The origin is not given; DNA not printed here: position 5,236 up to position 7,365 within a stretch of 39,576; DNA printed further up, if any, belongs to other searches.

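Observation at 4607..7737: AT-rich accessory block: GmrSD-like DUF262/DUF1524 nuclease embedded in a four-ORF same-strand cluster of unknowns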

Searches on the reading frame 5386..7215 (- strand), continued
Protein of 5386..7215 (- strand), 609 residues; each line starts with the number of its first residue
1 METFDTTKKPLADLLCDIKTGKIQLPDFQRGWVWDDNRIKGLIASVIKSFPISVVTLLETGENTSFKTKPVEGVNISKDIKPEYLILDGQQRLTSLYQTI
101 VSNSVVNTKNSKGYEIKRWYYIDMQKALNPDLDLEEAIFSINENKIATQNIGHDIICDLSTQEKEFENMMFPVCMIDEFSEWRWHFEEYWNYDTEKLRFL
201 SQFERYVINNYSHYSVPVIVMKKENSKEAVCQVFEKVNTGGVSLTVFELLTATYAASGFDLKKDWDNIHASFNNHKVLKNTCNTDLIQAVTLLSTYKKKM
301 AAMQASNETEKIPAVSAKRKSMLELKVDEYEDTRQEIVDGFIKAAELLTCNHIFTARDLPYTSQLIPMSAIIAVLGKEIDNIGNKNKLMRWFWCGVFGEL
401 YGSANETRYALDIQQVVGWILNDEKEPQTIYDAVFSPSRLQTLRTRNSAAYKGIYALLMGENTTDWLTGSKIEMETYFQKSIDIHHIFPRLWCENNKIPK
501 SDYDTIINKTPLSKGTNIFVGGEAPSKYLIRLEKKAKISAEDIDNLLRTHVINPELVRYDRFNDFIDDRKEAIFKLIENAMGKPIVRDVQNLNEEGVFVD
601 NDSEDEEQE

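Call 88: search_protein_families(library=ncbifam, proteins=[L001:9843-10646:+, L001:10753-11106:+], max_evalue=0.01)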
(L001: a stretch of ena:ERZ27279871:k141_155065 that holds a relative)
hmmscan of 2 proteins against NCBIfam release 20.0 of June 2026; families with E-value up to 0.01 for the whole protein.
L001:9843-10646:+ (267 aa): 0 families

L001:10753-11106:+ (117 aa): 0 families

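Call 96: fold_search(model_id=the predicted structure, library=pdb)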
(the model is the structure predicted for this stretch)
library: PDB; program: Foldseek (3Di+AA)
matches with E <= 10: 154; with E <= 0.001: 0
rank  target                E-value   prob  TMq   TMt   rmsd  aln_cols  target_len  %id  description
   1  7p9m_A                7.0e-03  1.00  0.28  0.30  12.8       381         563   14  BrxU, GmrSD-family Type IV restriction enzyme (released 2021-12-08)
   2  3r2d_A                8.3e-01  0.20  0.11  0.32  12.2       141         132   13  Crystal Structure of Antitermination Factors NusB and NusE in complex with dsRNA (released 2011-06-22)
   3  3r2d_B                1.1e+00  0.14  0.11  0.30  12.2       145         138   12  Crystal Structure of Antitermination Factors NusB and NusE in complex with dsRNA (released 2011-06-22)
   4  9i5r_A                1.1e+00  0.03  0.07  0.12  26.4       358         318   10  Interactions between Pex3 and Pex19 peptide in yeast (released 2025-02-19)
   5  9e2j_B                1.3e+00  0.04  0.09  0.10  24.3       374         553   11  Variediene synthase with five cyclases (released 2025-05-21)
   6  1hda_B                1.4e+00  0.12  0.11  0.28  11.4       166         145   10  A NOVEL ALLOSTERIC MECHANISM IN HAEMOGLOBIN. STRUCTURE OF BOVINE DEOXYHAEMOGLOBIN, ABSENCE OF SPECIFIC CHLORIDE-BINDIN (released 1994-05-31)
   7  4eya_B                1.7e+00  0.14  0.11  0.32  12.1       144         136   14  Crystal Structure of a Plectonemic RNA Supercoil (released 2012-06-20)
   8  3r2c_A                1.7e+00  0.12  0.11  0.30  12.8       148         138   12  Crystal Structure of Antitermination Factors NusB and NusE in complex with BoxA RNA (released 2011-06-22)
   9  8gyw_A                1.8e+00  0.03  0.10  0.13  20.6       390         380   11  Cryo-EM structure of human CEPT1 complexed with CDP-choline (released 2023-03-22)
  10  3o00_A                1.8e+00  0.02  0.07  0.12  23.9       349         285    9  Crystal Structure of the Salmonella Type III Secretion System Tip Protein SipD-C244S (released 2010-11-17)
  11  3vre_B                1.9e+00  0.09  0.10  0.25  11.4       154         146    8  The crystal structure of hemoglobin from woolly mammoth in the deoxy form (released 2012-11-07)
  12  1tzv                  2.0e+00  0.11  0.11  0.30  13.9       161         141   12  T. maritima NusB, P3121, Form 1 (released 2004-08-31)
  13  6n9o_A                2.1e+00  0.04  0.09  0.13  15.8       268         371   11  Crystal structure of human GSDMD (released 2019-06-05)
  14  2rao_B                2.3e+00  0.11  0.09  0.27  12.5       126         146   10  X ray crystal structure of rabbit hemoglobin (oxy form) at 2.0 angstrom resolution (released 2008-09-09)
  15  8afa_B                2.3e+00  0.02  0.08  0.11  22.9       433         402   10  Cryo-EM structure of a substrate-bound glutamate transporter homologue GltTk encapsulated within a nanodisc (released 2023-04-05)
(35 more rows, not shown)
